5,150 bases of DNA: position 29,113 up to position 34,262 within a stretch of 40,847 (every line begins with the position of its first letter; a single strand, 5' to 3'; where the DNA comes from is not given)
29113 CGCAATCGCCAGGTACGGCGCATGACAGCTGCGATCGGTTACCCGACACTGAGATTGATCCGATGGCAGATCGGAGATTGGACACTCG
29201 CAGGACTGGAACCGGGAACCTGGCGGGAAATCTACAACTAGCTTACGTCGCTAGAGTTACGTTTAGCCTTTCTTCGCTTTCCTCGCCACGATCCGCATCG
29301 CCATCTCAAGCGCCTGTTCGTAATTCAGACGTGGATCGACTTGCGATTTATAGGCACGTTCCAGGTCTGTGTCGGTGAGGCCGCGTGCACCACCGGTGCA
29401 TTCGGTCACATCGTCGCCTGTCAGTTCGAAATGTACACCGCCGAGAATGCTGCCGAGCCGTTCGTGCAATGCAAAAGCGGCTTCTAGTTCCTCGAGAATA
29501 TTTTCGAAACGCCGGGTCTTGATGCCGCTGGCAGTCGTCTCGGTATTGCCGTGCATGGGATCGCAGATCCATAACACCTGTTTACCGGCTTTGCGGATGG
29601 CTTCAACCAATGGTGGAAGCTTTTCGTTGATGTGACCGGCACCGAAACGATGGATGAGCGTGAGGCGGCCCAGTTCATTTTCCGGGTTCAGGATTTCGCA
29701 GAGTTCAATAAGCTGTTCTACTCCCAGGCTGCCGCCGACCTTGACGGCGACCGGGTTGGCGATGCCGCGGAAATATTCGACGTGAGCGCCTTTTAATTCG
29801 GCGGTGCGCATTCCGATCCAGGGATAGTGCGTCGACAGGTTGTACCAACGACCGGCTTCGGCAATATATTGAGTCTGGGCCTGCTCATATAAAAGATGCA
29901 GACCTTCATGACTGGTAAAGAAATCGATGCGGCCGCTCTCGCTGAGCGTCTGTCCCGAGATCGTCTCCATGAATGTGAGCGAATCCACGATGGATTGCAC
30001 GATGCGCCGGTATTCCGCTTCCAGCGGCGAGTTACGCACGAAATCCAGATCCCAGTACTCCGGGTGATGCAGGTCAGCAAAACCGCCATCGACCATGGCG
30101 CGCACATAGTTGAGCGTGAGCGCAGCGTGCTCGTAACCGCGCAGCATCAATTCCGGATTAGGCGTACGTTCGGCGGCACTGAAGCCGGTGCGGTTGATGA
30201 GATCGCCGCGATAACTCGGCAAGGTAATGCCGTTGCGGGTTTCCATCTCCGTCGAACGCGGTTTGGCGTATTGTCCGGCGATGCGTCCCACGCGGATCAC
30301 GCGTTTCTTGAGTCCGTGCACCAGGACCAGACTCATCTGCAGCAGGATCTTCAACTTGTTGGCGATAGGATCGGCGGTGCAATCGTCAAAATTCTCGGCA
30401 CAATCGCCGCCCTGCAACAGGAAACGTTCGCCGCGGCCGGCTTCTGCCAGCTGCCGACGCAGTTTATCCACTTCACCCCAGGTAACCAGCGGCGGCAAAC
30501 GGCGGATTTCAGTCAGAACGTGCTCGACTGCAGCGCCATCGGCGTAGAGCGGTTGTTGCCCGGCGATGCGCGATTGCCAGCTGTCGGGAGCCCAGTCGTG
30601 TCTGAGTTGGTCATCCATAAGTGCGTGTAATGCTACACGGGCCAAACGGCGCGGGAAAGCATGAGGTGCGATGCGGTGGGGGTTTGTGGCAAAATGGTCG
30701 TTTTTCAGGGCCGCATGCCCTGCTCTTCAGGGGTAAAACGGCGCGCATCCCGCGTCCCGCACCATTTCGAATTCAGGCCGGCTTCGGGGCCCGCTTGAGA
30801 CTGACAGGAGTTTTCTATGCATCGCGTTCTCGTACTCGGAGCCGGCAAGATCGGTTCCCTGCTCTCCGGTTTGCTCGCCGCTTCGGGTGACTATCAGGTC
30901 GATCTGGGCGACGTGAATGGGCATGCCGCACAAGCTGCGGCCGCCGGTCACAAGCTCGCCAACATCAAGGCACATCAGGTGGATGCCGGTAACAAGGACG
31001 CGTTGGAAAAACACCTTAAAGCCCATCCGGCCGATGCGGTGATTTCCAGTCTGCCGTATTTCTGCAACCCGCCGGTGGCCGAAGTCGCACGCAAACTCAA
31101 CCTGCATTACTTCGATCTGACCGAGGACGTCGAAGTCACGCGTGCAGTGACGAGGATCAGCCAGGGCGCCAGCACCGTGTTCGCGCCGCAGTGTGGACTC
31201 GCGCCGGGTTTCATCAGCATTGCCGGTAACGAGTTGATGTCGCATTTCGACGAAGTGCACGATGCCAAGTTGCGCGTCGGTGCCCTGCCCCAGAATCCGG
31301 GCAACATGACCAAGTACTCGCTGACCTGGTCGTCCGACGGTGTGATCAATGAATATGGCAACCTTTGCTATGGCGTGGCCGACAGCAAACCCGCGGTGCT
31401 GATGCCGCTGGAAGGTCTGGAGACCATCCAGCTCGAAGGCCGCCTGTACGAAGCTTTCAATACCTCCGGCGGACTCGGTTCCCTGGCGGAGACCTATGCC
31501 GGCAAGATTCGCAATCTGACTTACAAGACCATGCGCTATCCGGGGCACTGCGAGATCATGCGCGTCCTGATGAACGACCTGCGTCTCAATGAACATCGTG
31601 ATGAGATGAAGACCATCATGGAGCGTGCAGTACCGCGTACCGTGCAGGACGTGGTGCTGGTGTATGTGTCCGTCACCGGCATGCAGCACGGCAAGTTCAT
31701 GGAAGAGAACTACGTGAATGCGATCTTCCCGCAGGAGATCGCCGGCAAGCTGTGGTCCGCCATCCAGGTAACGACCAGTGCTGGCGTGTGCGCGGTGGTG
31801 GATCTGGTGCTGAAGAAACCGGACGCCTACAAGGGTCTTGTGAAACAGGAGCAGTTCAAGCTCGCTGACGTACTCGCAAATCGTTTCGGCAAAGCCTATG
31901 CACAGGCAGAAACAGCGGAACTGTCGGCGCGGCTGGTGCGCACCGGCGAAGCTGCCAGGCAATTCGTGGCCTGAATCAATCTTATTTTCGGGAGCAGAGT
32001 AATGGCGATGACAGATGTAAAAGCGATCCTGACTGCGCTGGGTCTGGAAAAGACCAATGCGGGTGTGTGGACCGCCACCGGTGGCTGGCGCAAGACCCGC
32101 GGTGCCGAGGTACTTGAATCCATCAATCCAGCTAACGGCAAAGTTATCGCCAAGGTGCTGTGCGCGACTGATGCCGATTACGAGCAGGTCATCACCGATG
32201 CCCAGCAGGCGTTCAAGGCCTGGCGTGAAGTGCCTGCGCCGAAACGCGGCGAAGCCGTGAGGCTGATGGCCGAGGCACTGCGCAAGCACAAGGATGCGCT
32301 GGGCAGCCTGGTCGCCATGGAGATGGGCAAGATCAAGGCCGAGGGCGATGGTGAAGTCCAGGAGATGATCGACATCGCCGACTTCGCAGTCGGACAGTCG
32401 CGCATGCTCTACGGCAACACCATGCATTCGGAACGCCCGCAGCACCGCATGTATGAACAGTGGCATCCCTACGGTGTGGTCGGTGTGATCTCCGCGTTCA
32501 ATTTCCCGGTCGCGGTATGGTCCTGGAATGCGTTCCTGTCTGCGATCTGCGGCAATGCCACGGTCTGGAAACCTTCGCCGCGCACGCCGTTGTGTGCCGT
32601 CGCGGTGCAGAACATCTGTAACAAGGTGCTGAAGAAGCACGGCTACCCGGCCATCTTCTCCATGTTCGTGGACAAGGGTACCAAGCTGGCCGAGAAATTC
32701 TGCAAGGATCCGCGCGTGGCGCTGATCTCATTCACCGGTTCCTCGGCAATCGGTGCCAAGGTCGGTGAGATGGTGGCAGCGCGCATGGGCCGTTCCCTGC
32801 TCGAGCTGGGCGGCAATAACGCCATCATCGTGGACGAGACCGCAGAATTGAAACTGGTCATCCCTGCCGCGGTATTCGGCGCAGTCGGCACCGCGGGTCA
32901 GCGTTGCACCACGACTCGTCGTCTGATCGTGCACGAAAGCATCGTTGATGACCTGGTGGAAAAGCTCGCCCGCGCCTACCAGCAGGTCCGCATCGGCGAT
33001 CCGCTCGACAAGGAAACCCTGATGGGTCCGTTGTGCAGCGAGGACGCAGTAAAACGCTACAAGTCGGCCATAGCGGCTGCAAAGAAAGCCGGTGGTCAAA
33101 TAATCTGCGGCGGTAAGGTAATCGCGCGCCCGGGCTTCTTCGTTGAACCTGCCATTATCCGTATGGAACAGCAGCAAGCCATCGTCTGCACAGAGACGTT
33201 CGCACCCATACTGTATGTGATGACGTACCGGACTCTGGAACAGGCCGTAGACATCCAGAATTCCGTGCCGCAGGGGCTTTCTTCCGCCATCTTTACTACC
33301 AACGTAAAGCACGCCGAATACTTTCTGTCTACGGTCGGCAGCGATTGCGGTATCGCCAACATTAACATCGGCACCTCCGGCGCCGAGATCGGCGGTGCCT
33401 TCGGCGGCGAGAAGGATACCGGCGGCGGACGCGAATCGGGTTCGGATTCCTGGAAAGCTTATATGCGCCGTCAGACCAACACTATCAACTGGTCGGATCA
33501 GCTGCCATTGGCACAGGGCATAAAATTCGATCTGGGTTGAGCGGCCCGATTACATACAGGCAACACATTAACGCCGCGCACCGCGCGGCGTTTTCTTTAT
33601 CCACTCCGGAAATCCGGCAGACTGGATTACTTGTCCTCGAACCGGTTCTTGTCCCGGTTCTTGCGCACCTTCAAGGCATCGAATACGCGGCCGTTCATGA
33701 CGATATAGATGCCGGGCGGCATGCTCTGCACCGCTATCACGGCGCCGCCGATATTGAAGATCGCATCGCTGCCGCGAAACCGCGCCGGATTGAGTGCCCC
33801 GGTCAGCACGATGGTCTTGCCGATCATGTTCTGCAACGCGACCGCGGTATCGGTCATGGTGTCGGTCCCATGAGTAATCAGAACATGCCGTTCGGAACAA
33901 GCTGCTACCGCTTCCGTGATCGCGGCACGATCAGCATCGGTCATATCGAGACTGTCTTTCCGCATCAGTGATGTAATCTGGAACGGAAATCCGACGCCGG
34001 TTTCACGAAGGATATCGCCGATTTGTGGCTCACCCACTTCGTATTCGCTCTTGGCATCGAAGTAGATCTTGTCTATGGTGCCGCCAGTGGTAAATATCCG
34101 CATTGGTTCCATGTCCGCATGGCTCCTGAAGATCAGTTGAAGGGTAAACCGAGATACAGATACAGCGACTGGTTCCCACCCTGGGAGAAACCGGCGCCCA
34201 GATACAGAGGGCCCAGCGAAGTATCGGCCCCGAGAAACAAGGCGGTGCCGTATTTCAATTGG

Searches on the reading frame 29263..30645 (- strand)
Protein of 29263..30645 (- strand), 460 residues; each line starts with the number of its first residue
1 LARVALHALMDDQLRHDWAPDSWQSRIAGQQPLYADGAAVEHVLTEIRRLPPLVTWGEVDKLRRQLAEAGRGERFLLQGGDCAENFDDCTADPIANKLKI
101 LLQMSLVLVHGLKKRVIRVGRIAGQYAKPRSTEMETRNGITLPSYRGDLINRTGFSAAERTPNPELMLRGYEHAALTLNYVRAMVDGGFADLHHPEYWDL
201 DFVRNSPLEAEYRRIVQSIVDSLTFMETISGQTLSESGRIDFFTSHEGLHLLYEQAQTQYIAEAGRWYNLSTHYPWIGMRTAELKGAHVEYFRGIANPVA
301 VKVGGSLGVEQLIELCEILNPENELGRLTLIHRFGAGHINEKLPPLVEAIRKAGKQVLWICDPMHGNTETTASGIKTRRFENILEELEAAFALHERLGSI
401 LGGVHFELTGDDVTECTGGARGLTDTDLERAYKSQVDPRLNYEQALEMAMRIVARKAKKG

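Call 8: search_protein_families(library=pfam, proteins=[window:29263-30645:-], max_evalue=0.001)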
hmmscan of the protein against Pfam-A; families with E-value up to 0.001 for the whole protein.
window:29263-30645:- (460 aa): 1 family
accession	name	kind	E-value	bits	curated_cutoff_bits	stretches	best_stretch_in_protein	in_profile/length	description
PF01474.22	DAHP_synth_2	-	4.8e-187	622.2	27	1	18-452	1-437/438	Class-II DAHP synthetase family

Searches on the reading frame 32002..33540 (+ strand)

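Call 89: search_protein_families(library=pfam, proteins=[window:32002-33540:+], max_evalue=0.001)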
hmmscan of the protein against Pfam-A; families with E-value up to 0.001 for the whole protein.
window:32002-33540:+ (512 aa): 1 family
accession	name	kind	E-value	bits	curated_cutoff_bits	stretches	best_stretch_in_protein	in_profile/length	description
PF00171.27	Aldedh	-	9.7e-135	450.1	23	1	29-492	1-460/461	Aldehyde dehydrogenase family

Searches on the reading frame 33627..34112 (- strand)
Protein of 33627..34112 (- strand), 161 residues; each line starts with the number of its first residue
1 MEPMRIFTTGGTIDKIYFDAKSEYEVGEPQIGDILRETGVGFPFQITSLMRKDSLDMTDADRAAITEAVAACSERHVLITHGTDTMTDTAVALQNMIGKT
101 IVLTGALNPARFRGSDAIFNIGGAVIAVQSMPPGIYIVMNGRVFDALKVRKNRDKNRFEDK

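Call 89: search_protein_families(library=pfam, proteins=[window:33627-34112:-], max_evalue=0.001)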
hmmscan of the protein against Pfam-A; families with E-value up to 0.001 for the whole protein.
window:33627-34112:- (161 aa): 1 family
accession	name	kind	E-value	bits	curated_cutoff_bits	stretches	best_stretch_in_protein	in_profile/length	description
PF00710.25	Asparaginase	-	2.9e-26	92.6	22.5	1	6-155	4-164/193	Asparaginase, N-terminal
